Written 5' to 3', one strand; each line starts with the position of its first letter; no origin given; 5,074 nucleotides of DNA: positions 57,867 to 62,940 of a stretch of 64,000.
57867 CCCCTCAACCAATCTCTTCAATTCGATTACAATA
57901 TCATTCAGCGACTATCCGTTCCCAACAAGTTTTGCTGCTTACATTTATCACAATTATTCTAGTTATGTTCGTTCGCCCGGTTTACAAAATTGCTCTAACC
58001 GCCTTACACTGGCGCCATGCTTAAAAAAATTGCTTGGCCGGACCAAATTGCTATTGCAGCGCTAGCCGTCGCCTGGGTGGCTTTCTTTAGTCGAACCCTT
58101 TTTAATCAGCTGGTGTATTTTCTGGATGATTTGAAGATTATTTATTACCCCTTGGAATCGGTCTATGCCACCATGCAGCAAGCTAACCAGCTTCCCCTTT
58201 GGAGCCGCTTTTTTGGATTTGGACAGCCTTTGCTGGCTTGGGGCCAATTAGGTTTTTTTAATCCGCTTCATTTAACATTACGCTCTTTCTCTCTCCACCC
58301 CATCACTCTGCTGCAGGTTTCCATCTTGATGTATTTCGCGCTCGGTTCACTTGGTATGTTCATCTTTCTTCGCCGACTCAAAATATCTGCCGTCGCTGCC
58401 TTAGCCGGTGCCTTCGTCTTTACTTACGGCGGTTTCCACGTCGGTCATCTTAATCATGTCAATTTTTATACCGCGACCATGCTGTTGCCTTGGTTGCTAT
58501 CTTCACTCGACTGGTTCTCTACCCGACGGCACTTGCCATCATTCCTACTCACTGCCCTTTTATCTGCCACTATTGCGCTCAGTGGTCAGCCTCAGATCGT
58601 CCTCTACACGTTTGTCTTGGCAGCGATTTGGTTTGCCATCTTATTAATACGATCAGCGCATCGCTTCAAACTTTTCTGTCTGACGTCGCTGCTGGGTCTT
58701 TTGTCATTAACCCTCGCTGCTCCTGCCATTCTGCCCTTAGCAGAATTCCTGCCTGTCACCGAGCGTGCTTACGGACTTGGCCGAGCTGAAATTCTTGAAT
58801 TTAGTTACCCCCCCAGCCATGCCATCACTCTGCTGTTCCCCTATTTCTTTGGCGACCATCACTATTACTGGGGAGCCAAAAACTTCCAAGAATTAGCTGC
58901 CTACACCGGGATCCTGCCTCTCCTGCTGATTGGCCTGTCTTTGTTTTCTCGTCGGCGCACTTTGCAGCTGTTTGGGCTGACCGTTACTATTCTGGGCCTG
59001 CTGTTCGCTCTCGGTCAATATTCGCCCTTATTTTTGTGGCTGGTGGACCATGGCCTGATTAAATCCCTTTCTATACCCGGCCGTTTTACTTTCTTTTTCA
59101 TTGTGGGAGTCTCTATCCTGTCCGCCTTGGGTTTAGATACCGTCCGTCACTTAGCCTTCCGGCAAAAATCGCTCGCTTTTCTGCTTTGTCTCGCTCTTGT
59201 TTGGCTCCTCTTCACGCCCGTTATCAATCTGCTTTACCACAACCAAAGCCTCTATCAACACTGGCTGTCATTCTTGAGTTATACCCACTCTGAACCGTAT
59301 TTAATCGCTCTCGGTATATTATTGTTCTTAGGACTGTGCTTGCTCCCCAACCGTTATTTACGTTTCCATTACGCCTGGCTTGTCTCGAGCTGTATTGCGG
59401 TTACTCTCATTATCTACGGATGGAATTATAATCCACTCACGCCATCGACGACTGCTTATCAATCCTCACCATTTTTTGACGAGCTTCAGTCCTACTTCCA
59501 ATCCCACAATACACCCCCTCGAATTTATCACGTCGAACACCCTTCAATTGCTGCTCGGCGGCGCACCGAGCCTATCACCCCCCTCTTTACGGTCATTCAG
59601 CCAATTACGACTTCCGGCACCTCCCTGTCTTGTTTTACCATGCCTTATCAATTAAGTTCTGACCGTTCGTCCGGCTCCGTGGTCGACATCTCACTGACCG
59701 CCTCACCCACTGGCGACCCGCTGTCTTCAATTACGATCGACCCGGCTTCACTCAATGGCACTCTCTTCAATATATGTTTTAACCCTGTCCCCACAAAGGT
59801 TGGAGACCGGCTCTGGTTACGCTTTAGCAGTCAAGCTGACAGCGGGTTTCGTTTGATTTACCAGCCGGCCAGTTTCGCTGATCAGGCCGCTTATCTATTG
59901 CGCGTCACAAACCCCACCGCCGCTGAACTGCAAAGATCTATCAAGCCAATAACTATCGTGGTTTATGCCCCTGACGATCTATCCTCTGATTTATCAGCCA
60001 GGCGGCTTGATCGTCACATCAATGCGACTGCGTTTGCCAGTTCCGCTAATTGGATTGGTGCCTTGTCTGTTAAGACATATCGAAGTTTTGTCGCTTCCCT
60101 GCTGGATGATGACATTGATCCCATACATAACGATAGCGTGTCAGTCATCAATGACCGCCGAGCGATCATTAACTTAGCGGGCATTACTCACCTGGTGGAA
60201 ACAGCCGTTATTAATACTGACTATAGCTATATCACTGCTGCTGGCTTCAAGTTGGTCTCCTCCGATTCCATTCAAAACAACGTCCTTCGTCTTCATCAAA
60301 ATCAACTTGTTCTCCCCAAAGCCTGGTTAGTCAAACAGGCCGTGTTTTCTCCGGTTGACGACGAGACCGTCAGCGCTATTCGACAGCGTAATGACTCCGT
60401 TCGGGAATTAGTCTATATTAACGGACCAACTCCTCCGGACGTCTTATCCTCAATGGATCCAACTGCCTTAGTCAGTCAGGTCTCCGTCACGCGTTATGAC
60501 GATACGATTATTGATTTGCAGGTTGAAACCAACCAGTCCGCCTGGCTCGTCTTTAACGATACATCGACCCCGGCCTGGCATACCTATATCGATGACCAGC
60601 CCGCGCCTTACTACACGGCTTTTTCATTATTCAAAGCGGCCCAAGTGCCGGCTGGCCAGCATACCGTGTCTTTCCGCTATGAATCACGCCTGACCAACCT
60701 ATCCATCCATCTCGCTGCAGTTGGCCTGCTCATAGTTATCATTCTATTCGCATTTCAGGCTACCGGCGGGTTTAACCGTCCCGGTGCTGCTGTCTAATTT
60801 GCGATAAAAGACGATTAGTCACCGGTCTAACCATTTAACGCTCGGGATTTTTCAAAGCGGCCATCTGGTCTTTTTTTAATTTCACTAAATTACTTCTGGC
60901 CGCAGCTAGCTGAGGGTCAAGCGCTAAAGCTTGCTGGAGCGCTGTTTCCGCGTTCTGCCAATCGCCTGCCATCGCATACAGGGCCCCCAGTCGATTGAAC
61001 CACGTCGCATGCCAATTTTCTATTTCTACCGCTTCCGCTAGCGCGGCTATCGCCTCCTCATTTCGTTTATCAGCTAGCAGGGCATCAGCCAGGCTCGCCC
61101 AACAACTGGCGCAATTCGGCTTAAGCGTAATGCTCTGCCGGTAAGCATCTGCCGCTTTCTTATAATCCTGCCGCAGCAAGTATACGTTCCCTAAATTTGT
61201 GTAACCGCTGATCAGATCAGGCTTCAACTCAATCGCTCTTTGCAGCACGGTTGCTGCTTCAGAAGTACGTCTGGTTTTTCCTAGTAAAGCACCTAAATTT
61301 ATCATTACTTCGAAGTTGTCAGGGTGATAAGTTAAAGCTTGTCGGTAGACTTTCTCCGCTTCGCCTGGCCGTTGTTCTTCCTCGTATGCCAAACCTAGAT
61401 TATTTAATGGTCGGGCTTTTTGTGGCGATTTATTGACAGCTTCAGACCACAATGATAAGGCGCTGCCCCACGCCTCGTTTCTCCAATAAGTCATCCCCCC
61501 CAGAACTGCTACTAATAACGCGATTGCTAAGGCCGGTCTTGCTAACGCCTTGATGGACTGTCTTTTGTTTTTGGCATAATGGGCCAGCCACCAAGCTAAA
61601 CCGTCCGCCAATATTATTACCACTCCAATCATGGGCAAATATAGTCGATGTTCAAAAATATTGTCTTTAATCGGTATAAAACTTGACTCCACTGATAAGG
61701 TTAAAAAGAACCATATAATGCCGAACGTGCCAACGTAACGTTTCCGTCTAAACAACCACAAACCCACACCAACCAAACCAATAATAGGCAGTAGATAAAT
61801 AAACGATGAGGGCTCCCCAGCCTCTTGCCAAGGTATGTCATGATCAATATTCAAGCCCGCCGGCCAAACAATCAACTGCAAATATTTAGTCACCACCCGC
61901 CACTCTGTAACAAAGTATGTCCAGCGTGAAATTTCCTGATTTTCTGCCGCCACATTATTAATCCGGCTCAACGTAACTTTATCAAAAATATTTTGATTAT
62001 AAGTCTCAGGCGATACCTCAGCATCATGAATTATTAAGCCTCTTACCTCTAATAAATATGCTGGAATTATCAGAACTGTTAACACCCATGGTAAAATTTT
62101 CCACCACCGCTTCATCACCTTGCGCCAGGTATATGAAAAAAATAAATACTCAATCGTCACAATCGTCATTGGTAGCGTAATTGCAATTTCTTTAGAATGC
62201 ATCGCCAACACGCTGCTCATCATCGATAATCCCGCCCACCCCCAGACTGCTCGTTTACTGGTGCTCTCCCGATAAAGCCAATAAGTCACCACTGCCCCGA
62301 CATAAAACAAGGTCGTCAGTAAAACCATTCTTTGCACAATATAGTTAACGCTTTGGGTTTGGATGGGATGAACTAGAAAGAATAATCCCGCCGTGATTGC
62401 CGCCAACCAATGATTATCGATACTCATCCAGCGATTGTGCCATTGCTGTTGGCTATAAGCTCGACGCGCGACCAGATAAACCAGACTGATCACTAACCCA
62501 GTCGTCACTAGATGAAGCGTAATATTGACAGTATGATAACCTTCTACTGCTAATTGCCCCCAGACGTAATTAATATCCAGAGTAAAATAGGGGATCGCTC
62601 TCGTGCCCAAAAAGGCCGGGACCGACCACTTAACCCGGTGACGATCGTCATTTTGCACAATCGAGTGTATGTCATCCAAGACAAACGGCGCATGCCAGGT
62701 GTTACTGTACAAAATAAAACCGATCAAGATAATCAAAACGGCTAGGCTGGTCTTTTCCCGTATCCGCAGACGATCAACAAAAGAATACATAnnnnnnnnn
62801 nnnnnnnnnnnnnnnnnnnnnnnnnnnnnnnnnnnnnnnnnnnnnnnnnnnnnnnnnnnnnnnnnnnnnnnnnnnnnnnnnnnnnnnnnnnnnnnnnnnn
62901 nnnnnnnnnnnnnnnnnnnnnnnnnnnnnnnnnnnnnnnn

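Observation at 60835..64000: Tandem TMTC-like proteins (PMT-like membrane domain fused to TPRs), with Dpm1-like GT2 and PMT_2-like genes elsewhere in the same island: a candidate eukaryote-style protein O-mannosylation system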

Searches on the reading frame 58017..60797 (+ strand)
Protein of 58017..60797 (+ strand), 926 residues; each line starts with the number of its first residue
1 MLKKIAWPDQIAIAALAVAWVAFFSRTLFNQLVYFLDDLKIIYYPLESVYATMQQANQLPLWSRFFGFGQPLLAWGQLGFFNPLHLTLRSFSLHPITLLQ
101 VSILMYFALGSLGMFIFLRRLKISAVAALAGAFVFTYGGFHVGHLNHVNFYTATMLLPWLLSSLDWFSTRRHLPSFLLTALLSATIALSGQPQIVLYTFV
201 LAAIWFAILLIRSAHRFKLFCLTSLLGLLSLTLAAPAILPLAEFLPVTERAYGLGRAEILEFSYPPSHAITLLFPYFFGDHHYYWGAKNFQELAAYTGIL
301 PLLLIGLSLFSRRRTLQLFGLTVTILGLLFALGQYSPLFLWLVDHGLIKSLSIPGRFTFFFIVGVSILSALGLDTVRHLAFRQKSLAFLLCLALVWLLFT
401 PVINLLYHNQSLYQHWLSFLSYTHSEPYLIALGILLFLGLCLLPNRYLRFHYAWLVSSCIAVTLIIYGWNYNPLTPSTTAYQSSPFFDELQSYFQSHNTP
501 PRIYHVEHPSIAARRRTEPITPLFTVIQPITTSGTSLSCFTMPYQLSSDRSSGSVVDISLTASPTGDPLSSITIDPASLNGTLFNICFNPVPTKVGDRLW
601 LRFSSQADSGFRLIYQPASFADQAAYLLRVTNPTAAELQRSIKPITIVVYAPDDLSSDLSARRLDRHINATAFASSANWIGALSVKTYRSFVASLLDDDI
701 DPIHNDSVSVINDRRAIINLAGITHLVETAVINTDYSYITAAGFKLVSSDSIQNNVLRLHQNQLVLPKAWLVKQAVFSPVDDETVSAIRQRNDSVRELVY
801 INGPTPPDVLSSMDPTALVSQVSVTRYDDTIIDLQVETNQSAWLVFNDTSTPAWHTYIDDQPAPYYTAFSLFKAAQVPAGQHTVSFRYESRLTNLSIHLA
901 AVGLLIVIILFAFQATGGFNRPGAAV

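Call 5: search_protein_families(library=pfam, proteins=[window:58017-60797:+], max_evalue=0.01)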
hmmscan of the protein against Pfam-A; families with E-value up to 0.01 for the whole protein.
window:58017-60797:+ (926 aa): 1 family
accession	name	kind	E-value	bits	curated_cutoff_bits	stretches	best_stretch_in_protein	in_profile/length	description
PF09586.16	YfhO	-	9.9e-07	27.9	28.5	1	821-897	755-832/835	Bacterial membrane protein YfhO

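Call 7: search_protein_families(library=ncbifam, proteins=[window:58017-60797:+], max_evalue=0.1)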
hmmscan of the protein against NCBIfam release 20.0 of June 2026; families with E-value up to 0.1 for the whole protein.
window:58017-60797:+ (926 aa): 0 families

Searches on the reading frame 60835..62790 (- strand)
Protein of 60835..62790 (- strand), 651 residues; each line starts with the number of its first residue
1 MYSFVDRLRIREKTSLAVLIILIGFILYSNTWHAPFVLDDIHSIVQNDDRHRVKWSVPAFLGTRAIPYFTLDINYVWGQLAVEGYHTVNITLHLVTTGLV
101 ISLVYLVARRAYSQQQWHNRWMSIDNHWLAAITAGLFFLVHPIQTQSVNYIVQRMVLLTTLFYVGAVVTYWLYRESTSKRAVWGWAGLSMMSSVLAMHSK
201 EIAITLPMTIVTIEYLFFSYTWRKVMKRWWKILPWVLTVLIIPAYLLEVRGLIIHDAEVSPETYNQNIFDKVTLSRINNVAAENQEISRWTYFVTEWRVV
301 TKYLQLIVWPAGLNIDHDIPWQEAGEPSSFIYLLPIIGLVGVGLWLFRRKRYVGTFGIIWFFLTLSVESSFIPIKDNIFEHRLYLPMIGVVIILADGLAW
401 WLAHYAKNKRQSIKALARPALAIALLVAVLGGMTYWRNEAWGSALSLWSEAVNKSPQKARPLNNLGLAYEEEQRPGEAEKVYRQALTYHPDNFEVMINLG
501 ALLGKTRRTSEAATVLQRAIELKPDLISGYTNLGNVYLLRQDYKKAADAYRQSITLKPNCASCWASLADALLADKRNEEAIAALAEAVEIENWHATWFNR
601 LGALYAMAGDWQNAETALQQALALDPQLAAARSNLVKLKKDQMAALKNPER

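Call 5: search_protein_families(library=pfam, proteins=[window:60835-62790:-], max_evalue=0.01)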
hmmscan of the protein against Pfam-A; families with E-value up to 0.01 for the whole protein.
window:60835-62790:- (651 aa): 20 families
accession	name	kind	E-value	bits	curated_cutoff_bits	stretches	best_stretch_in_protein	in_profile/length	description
PF07719.23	TPR_2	-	1.6e-30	103.1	27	3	597-627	3-33/34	Tetratricopeptide repeat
PF00515.34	TPR_1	-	4.9e-28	96.2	27.8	3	529-560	3-34/34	Tetratricopeptide repeat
PF13414.12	TPR_11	-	1.8e-25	88.8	26.8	2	510-538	11-39/42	TPR repeat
PF13424.12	TPR_12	-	1.3e-22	80.1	30.1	3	566-626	8-76/77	Tetratricopeptide repeat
PF13181.12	TPR_8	-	2.5e-21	74.4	25.7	2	529-560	3-34/34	Tetratricopeptide repeat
PF13432.12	TPR_16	-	1.1e-17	64.6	32.7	3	465-525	3-63/65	Tetratricopeptide repeat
PF14559.12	TPR_19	-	2.8e-17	63.2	25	2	471-525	3-57/68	Tetratricopeptide repeat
PF13428.12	TPR_14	-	2.2e-16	59.2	23.5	2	464-501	6-43/44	Tetratricopeptide repeat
PF13176.12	TPR_7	-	6.7e-15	54.3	27.9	1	531-559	3-33/36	Tetratricopeptide repeat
PF13431.12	TPR_17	-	7.9e-15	54.3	24.4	0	482-512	2-32/34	Tetratricopeptide repeat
PF13374.12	TPR_10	-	2.5e-10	40.5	27.5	0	595-624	2-31/42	Tetratricopeptide repeat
PF24575.1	TPR_Slam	-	1.7e-09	38.5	35.2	1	540-580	60-100/104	Surface lipoprotein assembly modifier, N-terminal TPR repeats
PF13174.12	TPR_6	-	5.1e-08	33.5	26.3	0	600-627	5-32/33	Tetratricopeptide repeat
PF23914.1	TPR_CcmH_CycH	-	3.1e-07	30.8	42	1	521-624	44-150/158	Cytochrome c-type biogenesis protein H TPR domain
PF13371.12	TPR_9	-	1.5e-06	28.5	35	0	467-525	3-61/73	Tetratricopeptide repeat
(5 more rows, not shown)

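Call 7: search_protein_families(library=ncbifam, proteins=[window:60835-62790:-], max_evalue=0.1)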
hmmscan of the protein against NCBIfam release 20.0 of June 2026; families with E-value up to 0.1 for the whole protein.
window:60835-62790:- (651 aa): 35 families (the best 25 are shown)
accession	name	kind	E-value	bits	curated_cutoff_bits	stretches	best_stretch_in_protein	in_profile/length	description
TIGR02521.1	type_IV_pilW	equivalog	8.1e-24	84.5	154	2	509-642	47-182/234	type IV pilus biogenesis/stability protein PilW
TIGR02917.1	PEP_TPR_lipo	equivalog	4.6e-23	81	312.2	1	430-643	606-820/899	XrtA/PEP-CTERM system TPR-repeat protein PrsT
NF040959.1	MamA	equivalog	6.8e-20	71.4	200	2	482-625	60-203/204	magnetosome protein MamA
NF033920.0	C39_PA2778_fam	equivalog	3.3e-15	56.2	150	2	504-591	167-254/255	PA2778 family cysteine peptidase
NF033762.1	social_mot_Tgl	equivalog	9.6e-13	48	225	1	459-613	31-188/252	social motility TPR repeat lipoprotein Tgl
NF047507.1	TPR_BatC_Lepto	exception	3e-12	46.5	175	2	474-562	39-131/214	TPR repeat-containing protein BatC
TIGR03939.1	PGA_TPR_OMP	equivalog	3.4e-10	38.8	366.65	2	540-639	99-198/800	poly-beta-1,6 N-acetyl-D-glucosamine export porin PgaA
NF007692.0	PRK10370.1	equivalog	2.8e-09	36.9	306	1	513-571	67-125/206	heme lyase NrfEFG subunit NrfG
TIGR00540.1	TPR_hemY_coli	hypoth_equivalog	9.6e-09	34.5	142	2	485-553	318-385/385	heme biosynthesis-associated TPR protein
TIGR02552.1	LcrH_SycD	equivalog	1.1e-08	34.9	104.8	2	532-592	57-117/136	SycD/LcrH family type III secretion system chaperone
NF008391.2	PRK11189.1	equivalog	1.1e-07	31.6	250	1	516-583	88-155/297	lipoprotein NlpI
NF002725.1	PRK02603.1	equivalog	4.3e-07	30.1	143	0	433-479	80-126/173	photosystem I assembly protein Ycf3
NF047371.1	FlcA_CTERM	equivalog_domain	1e-06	27.5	300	1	438-589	135-291/646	periplasmic flagellar collar protein FlcA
NF033758.1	gliding_GltE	equivalog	3.6e-06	26.2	225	1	452-641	79-268/411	adventurous gliding motility TPR repeat lipoprotein GltE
TIGR00990.1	3a0801s09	subfamily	4.2e-06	25.7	757.25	1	469-642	375-555/615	mitochondrial import receptor subunit TOM70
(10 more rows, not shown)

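Call 23: predict_structure(alignment_id=A1)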
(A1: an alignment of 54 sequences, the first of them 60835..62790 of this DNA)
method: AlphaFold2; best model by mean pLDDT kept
length: 651 residues; sequences in the alignment: 54
mean_pLDDT: 90.8   pTM: 0.87
mean pLDDT of the five models: 90.8, 89.6, 89.1, 89.0, 88.9
residues with pLDDT >= 90: 458; 70-90: 158; 50-70: 34; < 50: 1
segments of 3 or more residues with pLDDT < 50: none
pLDDT, mean of each block of 10 residues (from residue 1): 80 93 93 88 87 85 90 94 93 97 97 87 91 96 76 93 98 97 98 96 94 97 95 96 86 72 75 78 78 89 91 83 86 95 97 97 82 59 87 95 79 76 94 92 91 92 96 97 97 97 97 98 95 98 98 95 97 97 97 95 96 97 97 96 82 40
secondary structure, 60 per line:
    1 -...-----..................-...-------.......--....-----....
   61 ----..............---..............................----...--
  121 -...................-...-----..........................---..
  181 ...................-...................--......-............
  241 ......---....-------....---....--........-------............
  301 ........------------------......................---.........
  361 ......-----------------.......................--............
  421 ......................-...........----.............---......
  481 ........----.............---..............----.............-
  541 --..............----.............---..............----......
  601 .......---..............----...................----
elements in order: E2-4 H10-27 H39-45 H48-51 H57-60 H65-78 H82-111 E116-118 E122-125 H126-140 H150-175 H179-199 H201-219 H222-227 H229-246 H250-253 H261-264 H268-271 H274-281 H289-308 H327-348 H352-366 H384-406 H409-442 H444-454 H459-471 H475-488 H493-505 H509-522 H527-539 H543-556 H561-573 H577-590 H595-607 H611-624 H629-647

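Call 26: fold_search(model_id=the predicted structure, library=pdb)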
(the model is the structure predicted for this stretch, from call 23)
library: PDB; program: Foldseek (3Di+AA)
matches with E <= 10: 1335; with E <= 0.001: 301
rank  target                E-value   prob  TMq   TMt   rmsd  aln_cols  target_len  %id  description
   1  9qhb                  4.1e-09  1.00  0.30  0.69  11.3       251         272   29  Crystal structure of 16-repeat CTPR protein with eliminated coordination sites (released 2025-10-22)
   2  9qhc_A                9.2e-09  1.00  0.31  0.70  11.2       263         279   30  Crystal structure of 8-repeat CTPR protein with eliminated coordination sites (released 2025-10-22)
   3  9qhc_B                9.5e-09  1.00  0.31  0.72  11.2       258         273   30  Crystal structure of 8-repeat CTPR protein with eliminated coordination sites (released 2025-10-22)
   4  8chy                  9.5e-09  1.00  0.29  0.66  10.8       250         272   30  Crystal structure of an 8-repeat consensus TPR superhelix with Zinc. (released 2024-02-21)
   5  1w3b_A                2.8e-08  1.00  0.28  0.45  18.7       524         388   14  The superhelical TPR domain of O-linked GlcNAc transferase reveals structural similarities to importin alpha. (released 2004-09-09)
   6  1w3b_B                4.5e-08  1.00  0.30  0.52  10.4       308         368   21  The superhelical TPR domain of O-linked GlcNAc transferase reveals structural similarities to importin alpha. (released 2004-09-09)
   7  8dth_B                7.5e-08  1.00  0.29  0.27  10.8       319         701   20  Cryo-EM structure of Arabidopsis SPY alternative conformation 2 (released 2023-03-08)
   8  8dtg_B                1.2e-07  1.00  0.27  0.25  12.2       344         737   19  Cryo-EM structure of Arabidopsis SPY alternative conformation 1 (released 2023-03-08)
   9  6eou                  1.2e-07  1.00  0.32  0.57  11.5       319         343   22  O-GlcNAc transferase TPR domain with the intellectual disability associated mutation L254F (released 2018-05-09)
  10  5g04_K                1.6e-07  1.00  0.29  0.38  23.0       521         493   13  Structure of the human APC-Cdc20-Hsl1 complex (released 2016-05-25)
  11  7yea_A                2.6e-07  1.00  0.32  0.21  12.1       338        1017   23  Human O-GlcNAc transferase Dimer (released 2023-07-12)
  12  7ntf_A                2.7e-07  1.00  0.29  0.21  12.9       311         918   22  Cryo-EM structure of unliganded O-GlcNAc transferase (released 2021-11-17)
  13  8a3t_F                2.9e-07  1.00  0.29  0.37  24.5       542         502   14  S. cerevisiae APC/C-Cdh1 complex (released 2022-08-31)
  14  5dse_C                3.1e-07  1.00  0.26  0.24  35.3       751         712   12  Crystal Structure of the TTC7B/Hyccin Complex (released 2015-12-02)
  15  7yeh_A                5.5e-07  1.00  0.30  0.20  19.3       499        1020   15  Cryo-EM structure of human OGT-OGA complex (released 2023-07-12)
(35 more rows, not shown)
